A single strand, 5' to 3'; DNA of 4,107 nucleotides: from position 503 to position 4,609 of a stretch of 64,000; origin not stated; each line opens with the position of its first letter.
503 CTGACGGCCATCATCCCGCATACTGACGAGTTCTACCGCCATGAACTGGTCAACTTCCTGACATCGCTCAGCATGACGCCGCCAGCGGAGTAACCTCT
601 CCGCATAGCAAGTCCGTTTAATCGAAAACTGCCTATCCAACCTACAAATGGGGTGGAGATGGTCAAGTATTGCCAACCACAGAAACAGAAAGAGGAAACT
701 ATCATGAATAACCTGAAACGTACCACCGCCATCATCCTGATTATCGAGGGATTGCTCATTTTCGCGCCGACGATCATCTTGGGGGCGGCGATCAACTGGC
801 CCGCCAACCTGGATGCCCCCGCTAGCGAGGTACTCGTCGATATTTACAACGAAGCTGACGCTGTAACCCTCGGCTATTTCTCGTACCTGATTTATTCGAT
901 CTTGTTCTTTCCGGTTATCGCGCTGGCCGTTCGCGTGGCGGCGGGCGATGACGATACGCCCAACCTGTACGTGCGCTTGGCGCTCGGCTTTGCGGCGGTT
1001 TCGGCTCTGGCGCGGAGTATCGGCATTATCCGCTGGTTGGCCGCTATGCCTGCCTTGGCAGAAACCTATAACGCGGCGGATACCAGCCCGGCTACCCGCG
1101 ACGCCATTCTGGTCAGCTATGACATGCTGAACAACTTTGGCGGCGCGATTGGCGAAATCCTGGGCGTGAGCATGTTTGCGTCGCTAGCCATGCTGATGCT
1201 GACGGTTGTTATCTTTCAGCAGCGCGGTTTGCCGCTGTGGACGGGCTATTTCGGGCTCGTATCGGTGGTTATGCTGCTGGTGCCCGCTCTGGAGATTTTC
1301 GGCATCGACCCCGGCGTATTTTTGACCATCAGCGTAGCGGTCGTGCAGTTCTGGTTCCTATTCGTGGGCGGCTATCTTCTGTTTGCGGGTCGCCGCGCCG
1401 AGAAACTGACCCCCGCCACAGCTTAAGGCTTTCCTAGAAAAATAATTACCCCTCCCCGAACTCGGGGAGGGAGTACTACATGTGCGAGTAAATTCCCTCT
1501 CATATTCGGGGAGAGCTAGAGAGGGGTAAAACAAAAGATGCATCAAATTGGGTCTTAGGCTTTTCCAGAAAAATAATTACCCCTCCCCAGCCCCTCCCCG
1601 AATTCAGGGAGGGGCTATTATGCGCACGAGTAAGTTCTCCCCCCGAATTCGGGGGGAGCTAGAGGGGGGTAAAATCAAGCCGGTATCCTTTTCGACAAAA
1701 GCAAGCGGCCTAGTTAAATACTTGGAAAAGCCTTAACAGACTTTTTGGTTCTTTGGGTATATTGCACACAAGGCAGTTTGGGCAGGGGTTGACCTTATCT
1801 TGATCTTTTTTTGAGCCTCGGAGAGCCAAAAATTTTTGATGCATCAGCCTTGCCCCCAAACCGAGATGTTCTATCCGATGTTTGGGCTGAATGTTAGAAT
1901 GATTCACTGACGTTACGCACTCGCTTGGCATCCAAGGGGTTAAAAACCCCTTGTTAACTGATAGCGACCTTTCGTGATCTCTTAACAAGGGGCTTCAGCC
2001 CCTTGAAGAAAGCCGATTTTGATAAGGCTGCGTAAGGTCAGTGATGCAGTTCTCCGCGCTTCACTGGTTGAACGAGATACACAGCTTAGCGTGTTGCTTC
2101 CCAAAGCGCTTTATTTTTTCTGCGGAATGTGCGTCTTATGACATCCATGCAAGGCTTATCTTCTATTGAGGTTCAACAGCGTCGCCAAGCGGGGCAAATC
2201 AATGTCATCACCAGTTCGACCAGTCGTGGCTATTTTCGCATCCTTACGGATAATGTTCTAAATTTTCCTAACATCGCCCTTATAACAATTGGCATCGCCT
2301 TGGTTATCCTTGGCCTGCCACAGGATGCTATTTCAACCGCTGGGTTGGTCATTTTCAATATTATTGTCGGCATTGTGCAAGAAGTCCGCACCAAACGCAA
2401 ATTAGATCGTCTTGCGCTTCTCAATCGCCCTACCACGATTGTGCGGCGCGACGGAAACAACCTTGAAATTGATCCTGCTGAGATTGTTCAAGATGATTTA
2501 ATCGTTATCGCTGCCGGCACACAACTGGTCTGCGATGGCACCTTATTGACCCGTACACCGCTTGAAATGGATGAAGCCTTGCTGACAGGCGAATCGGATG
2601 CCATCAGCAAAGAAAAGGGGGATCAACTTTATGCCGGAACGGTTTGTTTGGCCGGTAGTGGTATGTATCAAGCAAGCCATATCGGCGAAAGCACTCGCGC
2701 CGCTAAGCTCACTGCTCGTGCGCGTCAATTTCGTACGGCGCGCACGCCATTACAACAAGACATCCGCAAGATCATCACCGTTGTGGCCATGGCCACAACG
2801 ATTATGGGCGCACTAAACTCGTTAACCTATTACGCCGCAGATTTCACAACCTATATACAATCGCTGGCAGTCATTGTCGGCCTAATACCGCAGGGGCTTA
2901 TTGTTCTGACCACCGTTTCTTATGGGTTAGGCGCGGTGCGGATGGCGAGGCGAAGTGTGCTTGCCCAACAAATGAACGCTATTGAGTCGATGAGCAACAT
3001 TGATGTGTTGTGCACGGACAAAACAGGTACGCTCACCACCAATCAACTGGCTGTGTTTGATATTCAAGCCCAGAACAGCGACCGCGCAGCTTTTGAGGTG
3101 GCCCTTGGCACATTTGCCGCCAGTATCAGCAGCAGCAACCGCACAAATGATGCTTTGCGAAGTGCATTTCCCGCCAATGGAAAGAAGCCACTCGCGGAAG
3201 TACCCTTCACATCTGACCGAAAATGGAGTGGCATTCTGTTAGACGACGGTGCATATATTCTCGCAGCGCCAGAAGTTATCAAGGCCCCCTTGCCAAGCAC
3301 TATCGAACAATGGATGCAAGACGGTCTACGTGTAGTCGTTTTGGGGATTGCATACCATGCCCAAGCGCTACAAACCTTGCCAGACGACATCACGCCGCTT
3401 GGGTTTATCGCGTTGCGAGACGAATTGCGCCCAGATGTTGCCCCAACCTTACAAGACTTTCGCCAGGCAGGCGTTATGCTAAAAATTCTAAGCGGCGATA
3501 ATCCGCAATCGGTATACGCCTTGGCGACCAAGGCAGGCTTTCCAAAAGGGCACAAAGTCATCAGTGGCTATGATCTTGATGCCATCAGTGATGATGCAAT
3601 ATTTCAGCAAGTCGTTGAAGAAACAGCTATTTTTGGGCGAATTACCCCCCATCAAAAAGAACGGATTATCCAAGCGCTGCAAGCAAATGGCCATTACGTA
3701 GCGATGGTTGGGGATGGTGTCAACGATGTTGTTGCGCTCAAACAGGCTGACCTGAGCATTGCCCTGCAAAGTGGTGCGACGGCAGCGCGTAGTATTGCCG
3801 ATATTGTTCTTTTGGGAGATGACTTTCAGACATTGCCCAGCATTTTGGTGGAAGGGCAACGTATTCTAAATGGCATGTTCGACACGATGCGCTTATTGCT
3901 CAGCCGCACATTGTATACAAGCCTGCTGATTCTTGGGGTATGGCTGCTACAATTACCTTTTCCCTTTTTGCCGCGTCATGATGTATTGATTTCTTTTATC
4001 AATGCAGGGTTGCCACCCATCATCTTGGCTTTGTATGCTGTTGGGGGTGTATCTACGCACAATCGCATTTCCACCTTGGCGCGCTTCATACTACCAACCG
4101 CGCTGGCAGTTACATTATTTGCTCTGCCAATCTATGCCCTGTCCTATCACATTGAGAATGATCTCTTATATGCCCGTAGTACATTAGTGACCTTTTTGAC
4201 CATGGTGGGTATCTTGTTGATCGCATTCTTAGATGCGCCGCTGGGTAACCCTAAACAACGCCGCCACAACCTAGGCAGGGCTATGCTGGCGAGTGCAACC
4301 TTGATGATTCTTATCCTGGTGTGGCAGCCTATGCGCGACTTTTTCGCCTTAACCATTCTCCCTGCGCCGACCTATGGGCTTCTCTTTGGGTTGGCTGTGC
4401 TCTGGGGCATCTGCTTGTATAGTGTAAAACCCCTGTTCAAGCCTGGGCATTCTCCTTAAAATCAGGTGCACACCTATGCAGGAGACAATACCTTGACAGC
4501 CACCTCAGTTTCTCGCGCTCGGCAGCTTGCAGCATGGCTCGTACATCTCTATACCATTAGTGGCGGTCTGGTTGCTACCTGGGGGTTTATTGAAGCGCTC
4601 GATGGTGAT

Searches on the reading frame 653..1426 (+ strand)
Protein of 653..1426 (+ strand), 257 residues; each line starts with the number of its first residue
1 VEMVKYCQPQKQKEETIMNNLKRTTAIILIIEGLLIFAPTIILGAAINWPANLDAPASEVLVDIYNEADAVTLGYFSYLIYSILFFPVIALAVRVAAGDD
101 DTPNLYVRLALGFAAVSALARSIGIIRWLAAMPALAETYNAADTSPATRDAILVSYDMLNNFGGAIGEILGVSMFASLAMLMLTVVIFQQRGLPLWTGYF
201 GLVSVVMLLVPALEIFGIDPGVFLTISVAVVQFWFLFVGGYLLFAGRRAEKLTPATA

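Call 57: search_protein_families(library=pfam, proteins=[window:653-1426:+], max_evalue=0.00001)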
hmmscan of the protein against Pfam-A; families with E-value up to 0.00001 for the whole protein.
window:653-1426:+ (257 aa): 1 family
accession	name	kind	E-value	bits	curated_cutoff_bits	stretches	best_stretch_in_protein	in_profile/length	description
PF14329.11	DUF4386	-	1.1e-12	48.8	27.6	1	34-246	4-210/210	Domain of unknown function (DUF4386)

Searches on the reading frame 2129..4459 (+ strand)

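Call 57: search_protein_families(library=pfam, proteins=[window:2129-4459:+], max_evalue=0.00001)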
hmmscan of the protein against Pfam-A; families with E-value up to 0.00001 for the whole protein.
window:2129-4459:+ (776 aa): 2 families
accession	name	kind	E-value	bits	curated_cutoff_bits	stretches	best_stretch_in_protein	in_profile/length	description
PF00122.25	E1-E2_ATPase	-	1.4e-35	122.9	28.1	1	99-275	3-181/181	E1-E2 ATPase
PF00702.32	Hydrolase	-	8.4e-21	75.7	26.4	1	291-541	1-191/191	haloacid dehalogenase-like hydrolase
